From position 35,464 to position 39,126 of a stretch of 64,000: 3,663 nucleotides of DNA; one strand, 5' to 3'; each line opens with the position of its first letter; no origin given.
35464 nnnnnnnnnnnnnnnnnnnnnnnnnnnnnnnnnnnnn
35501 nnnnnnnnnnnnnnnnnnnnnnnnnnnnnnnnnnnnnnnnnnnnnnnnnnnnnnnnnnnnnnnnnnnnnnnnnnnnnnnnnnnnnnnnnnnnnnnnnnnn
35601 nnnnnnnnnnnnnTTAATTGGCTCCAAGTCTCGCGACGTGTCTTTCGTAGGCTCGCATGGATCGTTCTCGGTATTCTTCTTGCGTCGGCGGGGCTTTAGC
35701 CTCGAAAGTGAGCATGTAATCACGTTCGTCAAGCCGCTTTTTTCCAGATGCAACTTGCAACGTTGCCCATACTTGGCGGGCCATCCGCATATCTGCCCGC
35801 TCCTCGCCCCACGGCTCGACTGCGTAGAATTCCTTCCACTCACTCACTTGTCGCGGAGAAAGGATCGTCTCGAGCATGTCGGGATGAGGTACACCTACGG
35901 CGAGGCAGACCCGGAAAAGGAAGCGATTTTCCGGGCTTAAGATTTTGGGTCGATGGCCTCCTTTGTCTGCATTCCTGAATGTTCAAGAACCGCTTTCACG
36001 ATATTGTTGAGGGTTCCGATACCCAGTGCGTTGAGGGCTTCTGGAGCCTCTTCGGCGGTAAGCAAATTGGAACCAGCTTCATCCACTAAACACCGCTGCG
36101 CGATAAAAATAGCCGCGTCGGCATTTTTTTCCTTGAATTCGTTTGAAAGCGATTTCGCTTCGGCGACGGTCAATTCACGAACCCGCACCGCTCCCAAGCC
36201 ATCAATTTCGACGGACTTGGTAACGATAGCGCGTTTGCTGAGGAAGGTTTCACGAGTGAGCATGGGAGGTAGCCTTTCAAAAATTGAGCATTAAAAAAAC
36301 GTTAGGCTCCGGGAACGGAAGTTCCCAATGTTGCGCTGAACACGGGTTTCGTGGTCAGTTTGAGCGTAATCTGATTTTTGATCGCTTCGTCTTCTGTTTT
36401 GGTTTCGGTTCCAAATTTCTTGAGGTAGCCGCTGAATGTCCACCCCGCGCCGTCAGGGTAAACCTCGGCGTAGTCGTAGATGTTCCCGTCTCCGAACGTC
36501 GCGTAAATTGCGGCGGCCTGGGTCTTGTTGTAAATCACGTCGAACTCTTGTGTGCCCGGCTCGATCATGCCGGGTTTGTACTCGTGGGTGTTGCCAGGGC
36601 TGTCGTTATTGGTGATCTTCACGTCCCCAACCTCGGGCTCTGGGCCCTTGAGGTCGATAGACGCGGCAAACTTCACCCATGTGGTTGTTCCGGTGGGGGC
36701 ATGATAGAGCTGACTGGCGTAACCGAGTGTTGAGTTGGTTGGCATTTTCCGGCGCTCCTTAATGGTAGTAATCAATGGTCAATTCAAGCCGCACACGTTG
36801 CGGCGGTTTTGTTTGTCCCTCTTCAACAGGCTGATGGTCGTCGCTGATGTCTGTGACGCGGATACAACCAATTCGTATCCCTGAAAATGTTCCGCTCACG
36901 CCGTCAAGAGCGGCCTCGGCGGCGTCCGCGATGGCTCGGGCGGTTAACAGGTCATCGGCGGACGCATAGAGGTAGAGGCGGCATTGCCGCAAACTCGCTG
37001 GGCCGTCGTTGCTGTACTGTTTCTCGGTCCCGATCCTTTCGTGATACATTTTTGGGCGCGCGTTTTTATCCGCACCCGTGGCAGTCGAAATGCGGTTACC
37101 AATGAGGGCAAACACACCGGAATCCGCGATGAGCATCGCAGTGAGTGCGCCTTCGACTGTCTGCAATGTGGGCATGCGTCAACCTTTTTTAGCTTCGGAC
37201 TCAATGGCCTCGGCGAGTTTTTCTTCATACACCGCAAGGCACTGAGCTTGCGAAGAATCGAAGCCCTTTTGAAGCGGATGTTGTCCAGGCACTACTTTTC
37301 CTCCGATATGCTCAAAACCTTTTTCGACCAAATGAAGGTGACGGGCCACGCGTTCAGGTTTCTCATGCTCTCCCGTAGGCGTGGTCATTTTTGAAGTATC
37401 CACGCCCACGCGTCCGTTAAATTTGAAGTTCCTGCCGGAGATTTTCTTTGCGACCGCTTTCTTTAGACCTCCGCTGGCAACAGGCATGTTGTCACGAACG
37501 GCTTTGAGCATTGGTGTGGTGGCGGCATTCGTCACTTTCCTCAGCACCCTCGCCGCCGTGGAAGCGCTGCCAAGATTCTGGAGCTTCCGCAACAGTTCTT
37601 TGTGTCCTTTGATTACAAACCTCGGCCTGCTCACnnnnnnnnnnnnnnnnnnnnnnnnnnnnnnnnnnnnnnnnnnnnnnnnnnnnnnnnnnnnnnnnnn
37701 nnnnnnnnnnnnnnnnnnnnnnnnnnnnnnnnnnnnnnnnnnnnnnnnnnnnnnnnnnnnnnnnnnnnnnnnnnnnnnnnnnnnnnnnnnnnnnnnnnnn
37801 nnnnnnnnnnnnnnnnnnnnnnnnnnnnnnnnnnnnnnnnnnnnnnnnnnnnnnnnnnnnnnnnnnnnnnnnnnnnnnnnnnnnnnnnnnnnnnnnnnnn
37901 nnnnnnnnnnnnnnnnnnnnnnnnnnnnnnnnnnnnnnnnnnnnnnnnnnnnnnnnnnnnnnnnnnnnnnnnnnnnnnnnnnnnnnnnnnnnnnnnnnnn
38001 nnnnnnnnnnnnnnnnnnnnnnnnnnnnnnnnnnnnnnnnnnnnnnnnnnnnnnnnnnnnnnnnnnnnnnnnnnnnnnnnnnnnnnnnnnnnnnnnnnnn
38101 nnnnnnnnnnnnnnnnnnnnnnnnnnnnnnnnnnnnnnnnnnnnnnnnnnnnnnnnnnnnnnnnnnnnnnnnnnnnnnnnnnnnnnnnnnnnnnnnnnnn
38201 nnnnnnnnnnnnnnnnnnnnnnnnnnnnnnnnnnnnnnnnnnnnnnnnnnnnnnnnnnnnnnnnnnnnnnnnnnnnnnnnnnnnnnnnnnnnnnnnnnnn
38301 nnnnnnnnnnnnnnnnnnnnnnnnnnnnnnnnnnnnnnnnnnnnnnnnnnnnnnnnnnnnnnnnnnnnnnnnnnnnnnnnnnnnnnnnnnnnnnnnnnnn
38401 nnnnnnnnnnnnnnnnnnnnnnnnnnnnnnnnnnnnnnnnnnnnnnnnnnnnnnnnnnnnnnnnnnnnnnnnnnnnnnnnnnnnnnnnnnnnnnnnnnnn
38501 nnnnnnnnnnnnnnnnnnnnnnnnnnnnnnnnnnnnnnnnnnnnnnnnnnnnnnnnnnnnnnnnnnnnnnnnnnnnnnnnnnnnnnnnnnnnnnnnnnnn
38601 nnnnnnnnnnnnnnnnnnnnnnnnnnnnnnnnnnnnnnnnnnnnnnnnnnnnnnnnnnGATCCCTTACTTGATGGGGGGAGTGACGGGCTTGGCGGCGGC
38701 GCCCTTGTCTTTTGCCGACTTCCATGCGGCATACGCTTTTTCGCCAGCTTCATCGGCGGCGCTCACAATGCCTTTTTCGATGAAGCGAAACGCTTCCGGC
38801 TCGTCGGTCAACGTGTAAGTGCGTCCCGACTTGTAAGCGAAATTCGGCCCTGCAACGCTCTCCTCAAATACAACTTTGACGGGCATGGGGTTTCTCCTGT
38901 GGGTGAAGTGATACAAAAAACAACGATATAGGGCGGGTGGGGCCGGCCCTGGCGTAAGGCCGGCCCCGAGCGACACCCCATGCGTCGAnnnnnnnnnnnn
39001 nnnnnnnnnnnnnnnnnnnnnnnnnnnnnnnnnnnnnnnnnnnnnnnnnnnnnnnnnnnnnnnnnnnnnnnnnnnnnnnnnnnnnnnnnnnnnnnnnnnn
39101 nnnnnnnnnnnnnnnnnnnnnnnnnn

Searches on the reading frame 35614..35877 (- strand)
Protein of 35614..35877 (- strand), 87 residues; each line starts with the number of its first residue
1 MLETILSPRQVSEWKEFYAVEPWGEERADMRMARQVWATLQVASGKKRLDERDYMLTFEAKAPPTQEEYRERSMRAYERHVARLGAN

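Call 9: search_protein_families(library=pfam, max_evalue=0.01, proteins=[window:35614-35877:-])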
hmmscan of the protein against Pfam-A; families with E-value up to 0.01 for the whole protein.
window:35614-35877:- (87 aa): 1 family
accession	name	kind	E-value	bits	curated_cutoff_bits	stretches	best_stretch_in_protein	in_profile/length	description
PF06223.18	Phage_tail_T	-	2.5e-11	44.3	25.9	1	8-69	2-61/73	Minor tail protein T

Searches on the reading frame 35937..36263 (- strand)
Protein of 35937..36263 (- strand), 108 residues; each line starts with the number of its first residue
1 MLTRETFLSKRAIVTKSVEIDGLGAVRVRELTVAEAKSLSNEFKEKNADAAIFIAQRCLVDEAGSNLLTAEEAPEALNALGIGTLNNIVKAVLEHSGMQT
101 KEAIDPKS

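Call 9: search_protein_families(library=pfam, max_evalue=0.01, proteins=[window:35937-36263:-])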
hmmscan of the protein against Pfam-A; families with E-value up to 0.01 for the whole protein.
window:35937-36263:- (108 aa): 1 family
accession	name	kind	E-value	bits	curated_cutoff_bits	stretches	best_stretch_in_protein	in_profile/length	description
PF16459.11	Phage_TAC_13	-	0.00021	22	28.8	1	24-89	30-95/98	Phage tail assembly chaperone, TAC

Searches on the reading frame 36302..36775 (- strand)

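Call 9: search_protein_families(library=pfam, max_evalue=0.01, proteins=[window:36302-36775:-])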
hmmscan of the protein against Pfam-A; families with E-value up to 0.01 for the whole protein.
window:36302-36775:- (157 aa): 2 families
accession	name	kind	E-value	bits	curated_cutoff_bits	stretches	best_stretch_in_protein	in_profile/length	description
PF16461.11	Phage_TTP_12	-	0.00023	21.5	26.1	1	23-144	9-132/135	Lambda phage tail tube protein, TTP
PF16460.11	Phage_TTP_11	-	0.0013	18.9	28.4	0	20-88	7-73/154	Phage tail tube, TTP, lambda-like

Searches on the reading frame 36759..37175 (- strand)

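Call 9: search_protein_families(library=pfam, max_evalue=0.01, proteins=[window:36759-37175:-])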
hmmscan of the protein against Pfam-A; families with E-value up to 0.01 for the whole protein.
window:36759-37175:- (138 aa): 1 family
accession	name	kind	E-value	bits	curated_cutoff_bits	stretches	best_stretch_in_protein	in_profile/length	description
PF11367.14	Tail_completion_gp17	-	5.2e-09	36.7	24.5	1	10-115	2-107/124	Tail completion protein gp17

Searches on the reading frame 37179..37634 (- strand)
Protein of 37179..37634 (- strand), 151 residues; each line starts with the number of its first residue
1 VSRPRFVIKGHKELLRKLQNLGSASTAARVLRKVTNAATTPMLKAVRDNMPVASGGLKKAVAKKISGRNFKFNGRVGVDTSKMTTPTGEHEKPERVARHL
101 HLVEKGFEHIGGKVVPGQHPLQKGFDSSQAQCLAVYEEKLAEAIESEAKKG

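Call 10: search_protein_families(library=pfam, max_evalue=0.01, proteins=[window:37179-37634:-])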
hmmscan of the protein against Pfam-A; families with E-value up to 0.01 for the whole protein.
window:37179-37634:- (151 aa): 1 family
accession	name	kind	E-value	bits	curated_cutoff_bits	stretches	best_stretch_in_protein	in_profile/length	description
PF04883.17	HK97-gp10_like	-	0.0022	19.3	21.4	1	12-106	1-78/78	Bacteriophage HK97-gp10, putative tail-component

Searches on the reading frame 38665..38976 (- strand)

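Call 10: search_protein_families(library=pfam, max_evalue=0.01, proteins=[window:38665-38976:-])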
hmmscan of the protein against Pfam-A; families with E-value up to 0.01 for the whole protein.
window:38665-38976:- (103 aa): 0 families

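Call 57: search_protein_families(library=phrogs, max_evalue=0.01, proteins=[window:38665-38976:-])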
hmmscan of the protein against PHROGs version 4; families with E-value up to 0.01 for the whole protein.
window:38665-38976:- (103 aa): 1 family
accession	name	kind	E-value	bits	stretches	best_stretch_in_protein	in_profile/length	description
phrog_10598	-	unknown function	4.3e-05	24.8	1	34-92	3-59/83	-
